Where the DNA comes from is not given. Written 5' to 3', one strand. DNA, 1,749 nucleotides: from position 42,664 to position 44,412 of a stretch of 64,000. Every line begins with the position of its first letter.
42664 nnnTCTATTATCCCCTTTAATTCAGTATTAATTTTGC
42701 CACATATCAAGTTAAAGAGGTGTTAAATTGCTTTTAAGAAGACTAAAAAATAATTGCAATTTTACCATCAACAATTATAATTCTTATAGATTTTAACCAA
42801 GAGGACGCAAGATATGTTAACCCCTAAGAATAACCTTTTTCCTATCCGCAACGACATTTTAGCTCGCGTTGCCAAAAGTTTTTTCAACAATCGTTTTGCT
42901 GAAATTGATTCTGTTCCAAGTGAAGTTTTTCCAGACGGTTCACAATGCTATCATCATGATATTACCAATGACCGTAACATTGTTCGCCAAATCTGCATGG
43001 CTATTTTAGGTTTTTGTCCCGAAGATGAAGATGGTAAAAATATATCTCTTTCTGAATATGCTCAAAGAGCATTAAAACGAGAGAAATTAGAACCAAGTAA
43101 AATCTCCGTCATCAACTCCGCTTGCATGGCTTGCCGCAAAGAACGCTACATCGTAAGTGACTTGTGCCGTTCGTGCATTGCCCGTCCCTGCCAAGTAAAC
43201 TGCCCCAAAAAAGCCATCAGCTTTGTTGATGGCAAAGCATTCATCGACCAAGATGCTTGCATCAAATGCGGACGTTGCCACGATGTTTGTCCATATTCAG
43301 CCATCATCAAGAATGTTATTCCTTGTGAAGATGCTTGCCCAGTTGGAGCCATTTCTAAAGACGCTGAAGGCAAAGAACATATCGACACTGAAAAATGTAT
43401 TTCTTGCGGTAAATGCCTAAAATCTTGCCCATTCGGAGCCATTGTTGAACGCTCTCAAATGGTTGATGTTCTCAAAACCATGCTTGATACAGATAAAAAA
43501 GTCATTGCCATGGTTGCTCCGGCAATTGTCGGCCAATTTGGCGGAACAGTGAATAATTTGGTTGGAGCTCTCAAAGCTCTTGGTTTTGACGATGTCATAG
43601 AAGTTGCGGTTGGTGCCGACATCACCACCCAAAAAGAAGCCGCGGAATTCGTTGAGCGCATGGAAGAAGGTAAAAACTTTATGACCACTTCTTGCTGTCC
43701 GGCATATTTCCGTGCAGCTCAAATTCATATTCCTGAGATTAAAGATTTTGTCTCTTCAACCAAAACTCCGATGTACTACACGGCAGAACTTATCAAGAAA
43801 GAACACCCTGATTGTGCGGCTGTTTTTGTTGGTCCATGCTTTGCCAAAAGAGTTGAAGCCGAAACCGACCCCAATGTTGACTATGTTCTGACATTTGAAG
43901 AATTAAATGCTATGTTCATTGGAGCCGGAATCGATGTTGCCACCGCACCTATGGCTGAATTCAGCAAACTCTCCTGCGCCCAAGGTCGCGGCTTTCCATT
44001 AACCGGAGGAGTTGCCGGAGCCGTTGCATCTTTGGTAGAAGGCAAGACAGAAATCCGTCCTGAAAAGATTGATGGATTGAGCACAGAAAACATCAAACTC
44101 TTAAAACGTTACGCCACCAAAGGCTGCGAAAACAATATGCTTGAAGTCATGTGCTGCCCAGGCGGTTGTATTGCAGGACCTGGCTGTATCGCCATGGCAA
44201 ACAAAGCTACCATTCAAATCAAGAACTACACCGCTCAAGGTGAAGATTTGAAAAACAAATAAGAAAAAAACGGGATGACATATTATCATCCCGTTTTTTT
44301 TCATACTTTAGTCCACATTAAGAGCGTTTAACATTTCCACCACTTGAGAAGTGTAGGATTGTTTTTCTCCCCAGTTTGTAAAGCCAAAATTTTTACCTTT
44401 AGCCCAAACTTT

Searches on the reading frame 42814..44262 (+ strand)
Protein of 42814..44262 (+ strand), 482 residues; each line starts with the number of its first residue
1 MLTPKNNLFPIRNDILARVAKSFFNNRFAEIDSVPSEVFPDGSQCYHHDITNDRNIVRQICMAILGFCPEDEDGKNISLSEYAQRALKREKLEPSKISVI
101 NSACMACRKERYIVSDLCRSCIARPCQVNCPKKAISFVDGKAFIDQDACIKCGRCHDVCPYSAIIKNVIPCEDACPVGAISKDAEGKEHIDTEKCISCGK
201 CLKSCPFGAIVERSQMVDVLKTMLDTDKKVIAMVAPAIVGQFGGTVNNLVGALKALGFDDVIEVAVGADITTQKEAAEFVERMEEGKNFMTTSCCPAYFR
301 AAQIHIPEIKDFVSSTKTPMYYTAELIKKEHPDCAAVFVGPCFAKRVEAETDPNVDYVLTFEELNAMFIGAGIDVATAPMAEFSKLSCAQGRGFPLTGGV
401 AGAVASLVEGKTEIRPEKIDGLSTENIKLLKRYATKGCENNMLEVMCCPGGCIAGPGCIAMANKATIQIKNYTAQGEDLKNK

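Call 18: search_protein_families(library=pfam, proteins=[window:42814-44262:+], max_evalue=0.001)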
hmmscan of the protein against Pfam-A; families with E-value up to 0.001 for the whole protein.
window:42814-44262:+ (482 aa): 13 families
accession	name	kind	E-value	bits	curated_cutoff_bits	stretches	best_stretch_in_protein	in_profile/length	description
PF02906.19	Fe_hyd_lg_C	-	2.3e-61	208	22.1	1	228-456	1-245/245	Iron only hydrogenase large subunit, C-terminal domain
PF25160.1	LdpA_Fe-S-bd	-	3.4e-14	52.8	27.6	2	170-215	8-48/49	LdpA Fe-S cluster-binding domain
PF00037.32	Fer4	-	1.5e-13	50.4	21.1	2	190-210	3-23/24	4Fe-4S binding domain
PF12838.12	Fer4_7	-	2.4e-13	50.8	27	2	171-209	8-52/52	4Fe-4S dicluster domain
PF12837.12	Fer4_6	-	9.7e-13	47.8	25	2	189-210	3-24/24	4Fe-4S binding domain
PF13187.11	Fer4_9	-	2e-11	44.2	27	2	171-210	8-52/52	4Fe-4S dicluster domain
PF13237.11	Fer4_10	-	6.2e-11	42.5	25.5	3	190-217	4-33/53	4Fe-4S dicluster domain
PF12797.12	Fer4_2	-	9.3e-10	38.3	24.5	2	188-207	3-22/22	4Fe-4S binding domain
PF13484.11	Fer4_16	-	3.4e-09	37.8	30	1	194-221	1-28/66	4Fe-4S double cluster binding domain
PF13247.11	Fer4_11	-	6.8e-08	33.1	26.2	1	112-167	4-62/100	4Fe-4S dicluster domain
PF14697.11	Fer4_21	-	6.3e-07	29.9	35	1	142-210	1-57/59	4Fe-4S dicluster domain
PF12800.12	Fer4_4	-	4.3e-05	24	24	1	192-208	1-17/17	4Fe-4S binding domain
PF13183.11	Fer4_8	-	0.00038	21.4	27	0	193-212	3-22/68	4Fe-4S dicluster domain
